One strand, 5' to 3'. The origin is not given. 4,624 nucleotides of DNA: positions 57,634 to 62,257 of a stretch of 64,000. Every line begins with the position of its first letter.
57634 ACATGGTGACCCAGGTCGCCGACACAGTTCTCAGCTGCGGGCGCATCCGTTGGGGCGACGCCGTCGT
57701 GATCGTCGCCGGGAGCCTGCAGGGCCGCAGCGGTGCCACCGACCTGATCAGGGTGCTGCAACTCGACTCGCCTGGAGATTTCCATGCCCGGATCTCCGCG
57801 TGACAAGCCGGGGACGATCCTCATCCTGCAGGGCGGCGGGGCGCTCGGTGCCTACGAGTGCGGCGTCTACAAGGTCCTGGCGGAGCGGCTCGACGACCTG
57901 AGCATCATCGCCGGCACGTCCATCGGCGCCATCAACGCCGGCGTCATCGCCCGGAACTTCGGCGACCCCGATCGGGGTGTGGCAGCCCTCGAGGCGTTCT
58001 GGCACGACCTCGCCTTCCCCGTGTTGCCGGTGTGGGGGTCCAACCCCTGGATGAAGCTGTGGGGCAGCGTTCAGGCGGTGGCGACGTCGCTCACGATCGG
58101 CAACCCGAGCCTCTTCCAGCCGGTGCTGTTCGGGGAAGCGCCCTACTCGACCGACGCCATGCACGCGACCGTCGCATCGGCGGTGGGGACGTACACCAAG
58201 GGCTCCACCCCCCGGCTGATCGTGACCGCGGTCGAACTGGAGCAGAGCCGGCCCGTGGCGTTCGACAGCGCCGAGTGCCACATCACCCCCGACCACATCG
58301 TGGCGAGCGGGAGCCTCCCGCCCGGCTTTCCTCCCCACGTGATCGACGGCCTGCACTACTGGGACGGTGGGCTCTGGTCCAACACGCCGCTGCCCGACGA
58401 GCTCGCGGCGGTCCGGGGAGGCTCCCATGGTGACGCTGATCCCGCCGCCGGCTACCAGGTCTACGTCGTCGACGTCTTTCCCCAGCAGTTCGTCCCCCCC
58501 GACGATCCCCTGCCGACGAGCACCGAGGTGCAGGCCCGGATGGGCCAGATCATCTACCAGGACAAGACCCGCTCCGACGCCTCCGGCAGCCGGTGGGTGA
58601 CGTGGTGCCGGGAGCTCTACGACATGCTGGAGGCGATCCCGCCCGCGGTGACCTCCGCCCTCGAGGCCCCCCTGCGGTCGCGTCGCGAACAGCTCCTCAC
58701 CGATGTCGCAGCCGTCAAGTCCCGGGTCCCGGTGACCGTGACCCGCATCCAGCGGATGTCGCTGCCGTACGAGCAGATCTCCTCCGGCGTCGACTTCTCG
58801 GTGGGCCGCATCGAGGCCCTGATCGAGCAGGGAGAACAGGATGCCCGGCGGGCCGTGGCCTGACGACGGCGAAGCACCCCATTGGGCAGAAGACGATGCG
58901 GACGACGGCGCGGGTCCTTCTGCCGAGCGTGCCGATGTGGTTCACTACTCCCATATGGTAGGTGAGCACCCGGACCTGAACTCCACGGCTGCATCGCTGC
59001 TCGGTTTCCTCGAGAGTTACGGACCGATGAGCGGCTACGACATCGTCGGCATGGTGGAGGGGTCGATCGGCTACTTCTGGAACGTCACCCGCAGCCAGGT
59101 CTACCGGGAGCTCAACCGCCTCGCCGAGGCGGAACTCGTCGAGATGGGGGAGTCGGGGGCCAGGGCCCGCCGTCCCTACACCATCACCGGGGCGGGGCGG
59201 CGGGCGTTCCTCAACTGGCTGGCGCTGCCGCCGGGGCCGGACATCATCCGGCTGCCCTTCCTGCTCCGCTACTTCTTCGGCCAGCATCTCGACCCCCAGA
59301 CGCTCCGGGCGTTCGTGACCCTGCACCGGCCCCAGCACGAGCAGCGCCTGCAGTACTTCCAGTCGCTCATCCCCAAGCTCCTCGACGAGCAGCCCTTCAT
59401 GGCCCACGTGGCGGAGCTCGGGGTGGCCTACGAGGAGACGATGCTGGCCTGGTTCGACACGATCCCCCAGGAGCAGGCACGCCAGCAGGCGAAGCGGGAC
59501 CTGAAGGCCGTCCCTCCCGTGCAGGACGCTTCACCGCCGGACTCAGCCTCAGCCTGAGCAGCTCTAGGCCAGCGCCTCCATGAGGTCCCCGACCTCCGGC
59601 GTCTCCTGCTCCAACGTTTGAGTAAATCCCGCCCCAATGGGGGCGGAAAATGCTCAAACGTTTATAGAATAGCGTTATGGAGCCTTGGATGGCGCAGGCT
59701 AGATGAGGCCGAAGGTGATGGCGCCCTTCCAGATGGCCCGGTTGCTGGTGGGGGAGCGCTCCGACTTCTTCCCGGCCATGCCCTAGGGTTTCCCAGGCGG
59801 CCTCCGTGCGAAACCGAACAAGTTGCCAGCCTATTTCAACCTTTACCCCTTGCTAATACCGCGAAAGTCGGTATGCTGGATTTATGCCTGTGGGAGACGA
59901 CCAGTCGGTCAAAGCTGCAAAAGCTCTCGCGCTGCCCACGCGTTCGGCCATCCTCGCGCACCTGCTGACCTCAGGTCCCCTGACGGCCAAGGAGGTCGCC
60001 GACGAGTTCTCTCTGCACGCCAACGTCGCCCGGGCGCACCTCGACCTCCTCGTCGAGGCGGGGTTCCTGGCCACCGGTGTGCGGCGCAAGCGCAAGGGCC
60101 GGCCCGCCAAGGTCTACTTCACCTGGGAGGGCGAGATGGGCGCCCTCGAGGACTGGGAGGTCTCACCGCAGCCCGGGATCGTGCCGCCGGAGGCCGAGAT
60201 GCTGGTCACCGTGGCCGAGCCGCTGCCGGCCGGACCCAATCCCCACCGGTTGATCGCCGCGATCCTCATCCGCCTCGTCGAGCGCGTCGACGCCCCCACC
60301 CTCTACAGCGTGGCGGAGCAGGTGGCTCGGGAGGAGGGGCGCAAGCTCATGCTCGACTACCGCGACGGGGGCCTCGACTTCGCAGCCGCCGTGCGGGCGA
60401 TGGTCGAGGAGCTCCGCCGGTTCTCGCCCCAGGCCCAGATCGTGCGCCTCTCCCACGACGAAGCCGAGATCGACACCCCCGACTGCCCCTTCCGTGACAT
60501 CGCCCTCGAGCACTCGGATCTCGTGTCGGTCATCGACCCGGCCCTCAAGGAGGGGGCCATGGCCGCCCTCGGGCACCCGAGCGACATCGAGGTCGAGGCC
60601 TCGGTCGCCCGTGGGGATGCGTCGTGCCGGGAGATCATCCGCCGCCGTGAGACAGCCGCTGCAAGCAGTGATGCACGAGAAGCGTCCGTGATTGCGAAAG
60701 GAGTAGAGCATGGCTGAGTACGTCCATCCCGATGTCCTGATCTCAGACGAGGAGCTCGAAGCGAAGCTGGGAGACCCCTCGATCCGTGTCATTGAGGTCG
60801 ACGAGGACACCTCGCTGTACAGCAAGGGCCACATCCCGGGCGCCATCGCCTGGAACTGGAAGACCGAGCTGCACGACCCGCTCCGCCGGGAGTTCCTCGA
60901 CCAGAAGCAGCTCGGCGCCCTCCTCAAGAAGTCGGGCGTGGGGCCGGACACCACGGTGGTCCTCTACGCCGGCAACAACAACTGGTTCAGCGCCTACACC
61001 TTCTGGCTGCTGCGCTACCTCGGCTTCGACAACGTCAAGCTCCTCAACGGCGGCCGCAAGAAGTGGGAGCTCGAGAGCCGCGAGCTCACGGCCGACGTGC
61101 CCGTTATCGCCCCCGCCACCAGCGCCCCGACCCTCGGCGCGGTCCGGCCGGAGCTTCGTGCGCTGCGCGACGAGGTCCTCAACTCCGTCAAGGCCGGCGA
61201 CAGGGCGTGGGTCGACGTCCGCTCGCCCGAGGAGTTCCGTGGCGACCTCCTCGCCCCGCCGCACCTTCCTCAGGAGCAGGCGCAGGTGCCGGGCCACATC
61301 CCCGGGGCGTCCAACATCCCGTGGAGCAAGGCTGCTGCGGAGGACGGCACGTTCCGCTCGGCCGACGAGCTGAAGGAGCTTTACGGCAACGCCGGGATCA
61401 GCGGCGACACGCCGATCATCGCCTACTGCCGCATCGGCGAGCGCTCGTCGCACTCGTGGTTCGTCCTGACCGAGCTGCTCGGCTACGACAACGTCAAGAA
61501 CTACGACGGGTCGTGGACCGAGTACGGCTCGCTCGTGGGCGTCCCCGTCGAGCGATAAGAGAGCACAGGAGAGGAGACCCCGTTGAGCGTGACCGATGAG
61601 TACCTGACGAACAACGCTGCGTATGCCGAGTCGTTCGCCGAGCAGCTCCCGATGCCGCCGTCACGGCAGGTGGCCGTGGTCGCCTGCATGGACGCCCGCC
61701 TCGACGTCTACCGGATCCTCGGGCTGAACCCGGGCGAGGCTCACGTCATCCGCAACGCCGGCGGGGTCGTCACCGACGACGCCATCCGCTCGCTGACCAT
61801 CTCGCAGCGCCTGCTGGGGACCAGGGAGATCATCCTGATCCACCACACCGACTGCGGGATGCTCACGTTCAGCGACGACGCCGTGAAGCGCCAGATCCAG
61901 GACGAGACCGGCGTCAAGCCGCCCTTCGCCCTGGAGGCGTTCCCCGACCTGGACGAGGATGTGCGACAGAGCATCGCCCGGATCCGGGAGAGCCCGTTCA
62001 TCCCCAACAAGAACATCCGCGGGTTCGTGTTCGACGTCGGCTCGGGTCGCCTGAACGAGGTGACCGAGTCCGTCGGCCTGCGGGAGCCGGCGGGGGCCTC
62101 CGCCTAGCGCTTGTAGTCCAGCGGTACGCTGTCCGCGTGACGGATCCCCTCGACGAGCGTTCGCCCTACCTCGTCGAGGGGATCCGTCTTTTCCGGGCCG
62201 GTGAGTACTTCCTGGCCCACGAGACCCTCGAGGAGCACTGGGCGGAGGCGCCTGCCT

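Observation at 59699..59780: Vestigial Ku (NHEJ) gene: only about 26 N-terminal codons remain, next to an AT-rich palindromic element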

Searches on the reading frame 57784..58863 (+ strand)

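Call 5: search_protein_families(library=pfam, proteins=[window:57784-58863:+], max_evalue=1)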
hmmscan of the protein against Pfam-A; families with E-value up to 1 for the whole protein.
window:57784-58863:+ (359 aa): 3 families
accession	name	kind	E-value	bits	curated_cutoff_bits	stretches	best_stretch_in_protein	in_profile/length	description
PF01734.28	Patatin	-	3.7e-25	89.7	27.7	1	13-203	1-187/191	Patatin-like phospholipase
PF12536.13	DUF3734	-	0.0014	19.4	22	1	296-358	32-94/106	Patatin phospholipase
PF13940.11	Ldr_toxin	-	0.027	15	27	1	71-81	9-19/35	Toxin Ldr, type I toxin-antitoxin system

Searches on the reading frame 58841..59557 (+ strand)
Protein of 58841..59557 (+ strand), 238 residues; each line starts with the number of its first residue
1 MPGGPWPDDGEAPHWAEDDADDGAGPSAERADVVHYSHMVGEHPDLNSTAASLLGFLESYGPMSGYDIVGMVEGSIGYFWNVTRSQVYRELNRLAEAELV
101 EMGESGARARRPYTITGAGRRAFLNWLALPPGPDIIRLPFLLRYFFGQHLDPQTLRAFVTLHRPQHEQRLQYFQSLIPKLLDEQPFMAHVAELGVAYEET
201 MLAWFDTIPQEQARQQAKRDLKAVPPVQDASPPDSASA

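Call 5: search_protein_families(library=pfam, proteins=[window:58841-59557:+], max_evalue=1)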
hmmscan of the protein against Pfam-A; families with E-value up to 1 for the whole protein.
window:58841-59557:+ (238 aa): 7 families
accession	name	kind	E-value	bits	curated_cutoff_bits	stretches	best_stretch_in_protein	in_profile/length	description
PF10400.15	Vir_act_alpha_C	-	2.5e-10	41.3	22.4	1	136-207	1-72/78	Virulence activator alpha C-term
PF03551.20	PadR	-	5.5e-10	39.5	27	1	53-123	1-73/75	Transcriptional regulator PadR-like family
PF01978.25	TrmB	-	0.078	13.3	25.6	1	81-105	33-57/68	Sugar-specific transcriptional regulator TrmB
PF25212.1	HVO_A0114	-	0.081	13.2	27.6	1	85-113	51-78/84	HVO_A0114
PF12802.13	MarR_2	-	0.16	12.6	27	0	80-110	30-60/61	MarR family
PF12840.13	HTH_20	-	0.21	12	27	0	81-102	29-50/51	Helix-turn-helix domain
PF13545.12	HTH_Crp_2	-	0.25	11.8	27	1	76-102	28-55/70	Crp-like helix-turn-helix domain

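Call 8: find_encoding_contigs(protein=window:58841-59557:+, flank=6000, max_places=10)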
Protein window:58841-59557:+ (238 aa): 4 contigs read that carry it; 4 places shown.
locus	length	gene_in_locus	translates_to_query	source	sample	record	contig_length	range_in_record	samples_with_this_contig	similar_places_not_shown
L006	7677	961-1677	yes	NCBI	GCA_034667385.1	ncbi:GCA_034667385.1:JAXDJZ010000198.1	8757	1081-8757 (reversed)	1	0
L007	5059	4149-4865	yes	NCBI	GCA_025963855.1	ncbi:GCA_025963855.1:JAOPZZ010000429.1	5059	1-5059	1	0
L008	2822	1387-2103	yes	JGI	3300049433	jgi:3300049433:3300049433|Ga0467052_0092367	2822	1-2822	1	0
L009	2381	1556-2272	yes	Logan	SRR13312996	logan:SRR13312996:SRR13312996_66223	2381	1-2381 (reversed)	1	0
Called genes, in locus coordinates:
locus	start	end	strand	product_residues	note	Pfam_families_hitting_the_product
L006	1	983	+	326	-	PF01734:Patatin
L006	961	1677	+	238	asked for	PF03551:PadR, PF10400:Vir_act_alpha_C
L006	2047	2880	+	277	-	PF12840:HTH_20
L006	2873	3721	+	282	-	PF00581:Rhodanese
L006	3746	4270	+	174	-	PF00484:Pro_CA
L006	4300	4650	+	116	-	PF03745:DUF309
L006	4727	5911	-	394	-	PF22025:ThiI_fer, PF02926:THUMP, PF02568:ThiI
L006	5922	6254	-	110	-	PF01037:AsnC_trans_reg, PF22482:AsnC_trans_reg_3 (weak)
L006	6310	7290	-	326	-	PF00140:Sigma70_r1_2, PF04542:Sigma70_r2, PF04539:Sigma70_r3, PF04545:Sigma70_r4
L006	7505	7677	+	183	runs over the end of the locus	PF04463:2-thiour_desulf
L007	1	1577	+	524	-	PF17831:PDH_E1_M, PF22613:Transketolase_C_1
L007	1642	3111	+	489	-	PF00224:PK, PF02887:PK_C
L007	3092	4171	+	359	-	PF01734:Patatin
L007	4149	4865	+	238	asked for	PF03551:PadR, PF10400:Vir_act_alpha_C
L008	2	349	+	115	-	?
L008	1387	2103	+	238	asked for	PF03551:PadR, PF10400:Vir_act_alpha_C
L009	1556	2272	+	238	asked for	PF03551:PadR, PF10400:Vir_act_alpha_C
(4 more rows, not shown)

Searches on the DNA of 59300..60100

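Call 20: search_rna_families(source=window, start=59300, end=60100, threshold=evalue, max_evalue=10)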
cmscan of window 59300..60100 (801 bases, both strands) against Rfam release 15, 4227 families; matches with E-value up to 10: 7.
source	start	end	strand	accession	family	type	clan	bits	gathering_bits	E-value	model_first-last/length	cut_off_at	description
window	59613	59662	-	RF03760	mir-2041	Gene; miRNA;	-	18.5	70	1.3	1-68/68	no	mir-2041 microRNA precursor family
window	59360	59430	-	RF03262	mir-1181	Gene; miRNA;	-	17.1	95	3.9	1-81/81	no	mir-1181 microRNA precursor family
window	59616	59664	-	RF02620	BSnc119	Gene; sRNA;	-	16.8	115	3.3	29-77/90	no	Brucella sRNA 119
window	59366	59442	-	RF03420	mir-1200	Gene; miRNA;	-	16.5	71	2.4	1-76/76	no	mir-1200 microRNA precursor family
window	59624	59681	-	RF00014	DsrA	Gene; sRNA;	-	14.1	60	8.8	1-85/85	no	DsrA RNA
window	59983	60054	+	RF01974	H19_3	Gene; lncRNA;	-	13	46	8.5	1-116/116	no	H19 conserved region 3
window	59693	59750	+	RF00223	IRES_Bip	Cis-reg; IRES;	-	8.3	40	3.7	1-263/263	no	bip internal ribosome entry site (IRES)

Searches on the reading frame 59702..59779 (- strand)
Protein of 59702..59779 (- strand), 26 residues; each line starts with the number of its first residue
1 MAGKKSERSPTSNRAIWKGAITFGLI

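Call 5: search_protein_families(library=pfam, proteins=[window:59702-59779:-], max_evalue=1)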
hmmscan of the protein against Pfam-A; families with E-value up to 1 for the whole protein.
seq(26 aa): 0 families

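Call 6: search_protein_families(library=ncbifam, proteins=[window:59702-59779:-], max_evalue=10)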
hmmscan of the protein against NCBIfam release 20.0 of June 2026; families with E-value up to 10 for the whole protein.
seq(26 aa): 1 family
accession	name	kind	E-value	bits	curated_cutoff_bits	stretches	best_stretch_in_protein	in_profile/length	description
TIGR02772.2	Ku_bact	equivalog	0.11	11.9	150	1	14-26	1-13/259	non-homologous end joining protein Ku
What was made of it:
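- Checked: The score is weak because the match is short: E=0.11, 11.9 bits (call 6).
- Call 6: TIGR02772 is the only family hit, on profile positions 1-13.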

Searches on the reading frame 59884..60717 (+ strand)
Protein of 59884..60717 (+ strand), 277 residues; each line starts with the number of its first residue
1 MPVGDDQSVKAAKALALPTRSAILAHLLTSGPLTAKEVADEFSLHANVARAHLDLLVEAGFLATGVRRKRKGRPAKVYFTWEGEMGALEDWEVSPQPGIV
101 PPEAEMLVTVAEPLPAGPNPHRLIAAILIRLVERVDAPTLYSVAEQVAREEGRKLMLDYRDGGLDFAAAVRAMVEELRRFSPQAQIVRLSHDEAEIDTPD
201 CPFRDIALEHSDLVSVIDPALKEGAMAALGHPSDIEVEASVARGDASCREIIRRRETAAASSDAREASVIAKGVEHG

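Call 5: search_protein_families(library=pfam, proteins=[window:59884-60717:+], max_evalue=1)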
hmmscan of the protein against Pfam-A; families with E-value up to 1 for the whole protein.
window:59884-60717:+ (277 aa): 11 families
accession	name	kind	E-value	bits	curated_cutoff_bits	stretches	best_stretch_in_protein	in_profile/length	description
PF12840.13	HTH_20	-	1.3e-11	44.7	27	1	18-63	4-49/51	Helix-turn-helix domain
PF12802.13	MarR_2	-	0.0013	19.2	27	1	19-64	6-52/61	MarR family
PF01022.26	HTH_5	-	0.0026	18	22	1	18-62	2-45/47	Bacterial regulatory protein, arsR family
PF16365.12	EutK_C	-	0.0032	17.9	27.5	1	33-62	15-44/52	Ethanolamine utilization protein EutK C-terminus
PF24033.1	DUF7342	-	0.0051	17.2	31.6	1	29-65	14-50/150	Family of unknown function (DUF7342)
PF09339.16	HTH_IclR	-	0.013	15.7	22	1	22-63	7-49/52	IclR helix-turn-helix domain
PF04703.18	FaeA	-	0.065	14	20.7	1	22-63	4-46/62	FaeA-like protein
PF13412.12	HTH_24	-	0.069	13.2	21.9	1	19-61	4-46/48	Winged helix-turn-helix DNA-binding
PF08279.18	HTH_11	-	0.11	12.9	25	1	20-65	2-48/55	HTH domain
PF01978.25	TrmB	-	0.11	12.8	25.6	1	24-68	14-58/68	Sugar-specific transcriptional regulator TrmB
PF08100.18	Dimerisation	-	0.19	12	25.6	1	25-67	32-75/93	O-methyltransferase dimerisation domain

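Call 7: find_encoding_contigs(protein=window:59884-60717:+, flank=6000, max_places=10)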
Protein window:59884-60717:+ (277 aa): 5 contigs read that carry it; 5 places shown.
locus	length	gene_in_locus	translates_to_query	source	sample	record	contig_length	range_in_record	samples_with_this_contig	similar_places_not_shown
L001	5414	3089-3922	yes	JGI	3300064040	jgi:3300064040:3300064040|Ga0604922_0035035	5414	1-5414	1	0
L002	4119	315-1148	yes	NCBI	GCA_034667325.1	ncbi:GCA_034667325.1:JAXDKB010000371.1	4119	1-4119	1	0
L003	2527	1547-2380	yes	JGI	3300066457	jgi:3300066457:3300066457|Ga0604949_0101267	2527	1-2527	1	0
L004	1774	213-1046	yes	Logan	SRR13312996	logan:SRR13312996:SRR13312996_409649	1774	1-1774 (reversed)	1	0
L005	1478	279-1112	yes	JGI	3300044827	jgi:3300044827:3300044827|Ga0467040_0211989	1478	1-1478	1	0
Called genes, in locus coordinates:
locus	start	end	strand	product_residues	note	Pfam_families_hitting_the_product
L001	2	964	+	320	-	?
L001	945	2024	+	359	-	PF01734:Patatin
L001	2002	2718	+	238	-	PF03551:PadR, PF10400:Vir_act_alpha_C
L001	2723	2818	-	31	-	-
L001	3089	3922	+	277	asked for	PF12840:HTH_20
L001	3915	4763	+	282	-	PF00581:Rhodanese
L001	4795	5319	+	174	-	PF00484:Pro_CA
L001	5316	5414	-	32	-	?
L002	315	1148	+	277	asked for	PF12840:HTH_20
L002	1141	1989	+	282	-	PF00581:Rhodanese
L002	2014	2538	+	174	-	PF00484:Pro_CA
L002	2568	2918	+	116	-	PF03745:DUF309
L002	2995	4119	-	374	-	PF22025:ThiI_fer, PF02926:THUMP, PF02568:ThiI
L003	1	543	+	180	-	?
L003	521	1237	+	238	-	PF03551:PadR, PF10400:Vir_act_alpha_C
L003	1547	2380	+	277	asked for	PF12840:HTH_20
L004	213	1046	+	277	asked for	PF12840:HTH_20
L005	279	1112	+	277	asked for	PF12840:HTH_20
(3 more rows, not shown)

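Call 11: find_related_loci(query=window:59884-60717:+, collection=genome_contigs, flank=10000)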
Query window:59884-60717:+ (277 aa) in genome_contigs; peptide patterns used: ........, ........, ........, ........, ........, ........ (x = any residue, [..] = any of these).
599 stretches matched a pattern (row limit reached: there are more); 23 encode a relative of the query (tblastn E <= 1e-3); 23 distinct loci.
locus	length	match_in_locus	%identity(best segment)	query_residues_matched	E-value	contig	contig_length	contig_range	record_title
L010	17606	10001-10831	94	1-277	4e-172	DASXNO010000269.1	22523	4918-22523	MAG TPA_asm: Actinomycetota bacterium isolate SMAG_U5356 k141_5260120, whole genome shotgun sequence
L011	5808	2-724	91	18-258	5e-147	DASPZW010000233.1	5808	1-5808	MAG TPA_asm: Actinomycetota bacterium isolate SMAG_U11629 k141_1196812, whole genome shotgun sequence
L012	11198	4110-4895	84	1-261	1e-140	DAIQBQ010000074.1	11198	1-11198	MAG TPA_asm: Actinomycetota bacterium isolate CTOTU39051 NODE_661_length_11198_cov_3.976846, whole genome shotgun sequen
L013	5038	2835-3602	83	1-254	3e-137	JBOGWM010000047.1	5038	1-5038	MAG: Actinomycetota bacterium isolate M3-S_metawrap_bin.281 k127_1641763, whole genome shotgun sequence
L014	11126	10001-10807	77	1-265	2e-133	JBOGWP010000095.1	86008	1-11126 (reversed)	MAG: Actinomycetota bacterium isolate M3-S_metabat2.bin.312_sub k127_2129662, whole genome shotgun sequence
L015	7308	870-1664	77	1-260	1e-129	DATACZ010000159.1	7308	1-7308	MAG TPA_asm: Actinomycetota bacterium isolate SMAG_U6737 k141_2823412, whole genome shotgun sequence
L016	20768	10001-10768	76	1-255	5e-129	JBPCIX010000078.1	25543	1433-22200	MAG: Actinomycetota bacterium isolate TH_ant_mag_11 S1Ck127_9721210_flag_0_multi_30.9882_len_25543, whole genome shotgun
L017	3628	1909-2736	73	1-273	7e-132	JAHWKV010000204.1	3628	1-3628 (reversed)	MAG: Actinomycetota bacterium isolate 0813_bin3 NODE_204_length_3628_cov_2.952014, whole genome shotgun sequence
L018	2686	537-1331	75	1-262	1e-133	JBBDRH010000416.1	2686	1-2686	MAG: Actinomycetota bacterium isolate LejiaC_63_9 Lejia_C_81946_length_2686_cov_5, whole genome shotgun sequence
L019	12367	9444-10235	75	1-261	7e-128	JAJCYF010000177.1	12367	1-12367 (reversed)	MAG: Actinomycetes bacterium isolate OFTM18 OFTM18_176, whole genome shotgun sequence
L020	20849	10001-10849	72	1-277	3e-127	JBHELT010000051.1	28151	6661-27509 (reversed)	MAG: Actinomycetota bacterium isolate S2_bin.28.orig S2_k141_2143846, whole genome shotgun sequence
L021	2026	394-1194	73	1-268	3e-135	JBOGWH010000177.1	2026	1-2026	MAG: Actinomycetota bacterium isolate SC-S_metawrap_bin.33 k127_4500908, whole genome shotgun sequence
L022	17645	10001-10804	72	1-265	6e-127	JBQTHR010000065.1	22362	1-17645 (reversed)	MAG: Actinomycetota bacterium isolate SAR248 c_000000442721, whole genome shotgun sequence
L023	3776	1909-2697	75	1-261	1e-129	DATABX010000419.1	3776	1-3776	MAG TPA_asm: Actinomycetota bacterium isolate SMAG_U6709 k141_1916148, whole genome shotgun sequence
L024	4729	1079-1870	73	1-261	1e-127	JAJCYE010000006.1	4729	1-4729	MAG: Actinomycetes bacterium isolate OFTM241 OFTM241_5, whole genome shotgun sequence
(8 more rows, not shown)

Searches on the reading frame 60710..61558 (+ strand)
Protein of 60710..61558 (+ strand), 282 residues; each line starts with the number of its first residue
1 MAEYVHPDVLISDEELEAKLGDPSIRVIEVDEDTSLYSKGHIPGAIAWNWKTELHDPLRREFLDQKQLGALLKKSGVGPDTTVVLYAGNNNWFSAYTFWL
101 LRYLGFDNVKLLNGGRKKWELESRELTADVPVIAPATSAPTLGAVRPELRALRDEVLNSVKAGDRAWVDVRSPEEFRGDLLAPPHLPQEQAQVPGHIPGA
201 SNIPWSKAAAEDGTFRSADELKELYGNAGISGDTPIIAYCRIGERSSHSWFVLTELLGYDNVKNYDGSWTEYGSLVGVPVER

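Call 5: search_protein_families(library=pfam, proteins=[window:60710-61558:+], max_evalue=1)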
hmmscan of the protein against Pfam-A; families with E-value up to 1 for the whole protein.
window:60710-61558:+ (282 aa): 3 families
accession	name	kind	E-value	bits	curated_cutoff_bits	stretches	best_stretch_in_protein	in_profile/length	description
PF00581.25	Rhodanese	-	2e-34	118.5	22.2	2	154-272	3-99/102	Rhodanese-like domain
PF04273.18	BLH_phosphatase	-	0.0049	17.6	26.1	1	227-252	80-105/110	Beta-lactamase hydrolase-like protein, phosphatase-like domain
PF02774.23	Semialdhyde_dhC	-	0.15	12.6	26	1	200-256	57-115/184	Semialdehyde dehydrogenase, dimerisation domain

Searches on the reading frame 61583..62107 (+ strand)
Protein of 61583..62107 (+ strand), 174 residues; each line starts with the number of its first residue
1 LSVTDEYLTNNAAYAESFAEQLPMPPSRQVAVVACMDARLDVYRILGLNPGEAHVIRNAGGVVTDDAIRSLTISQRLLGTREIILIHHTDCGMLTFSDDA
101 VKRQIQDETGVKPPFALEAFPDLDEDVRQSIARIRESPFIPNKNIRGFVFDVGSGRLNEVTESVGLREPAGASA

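Call 5: search_protein_families(library=pfam, proteins=[window:61583-62107:+], max_evalue=1)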
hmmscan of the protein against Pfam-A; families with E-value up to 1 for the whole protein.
window:61583-62107:+ (174 aa): 2 families
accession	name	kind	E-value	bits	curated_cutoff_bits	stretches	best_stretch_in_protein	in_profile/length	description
PF00484.24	Pro_CA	-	4.3e-14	53.5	25.7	1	31-99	2-73/156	Carbonic anhydrase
PF20393.3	Pro_CA_2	-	0.0092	16.6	30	1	49-107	38-96/125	Putative carbonic anhydrase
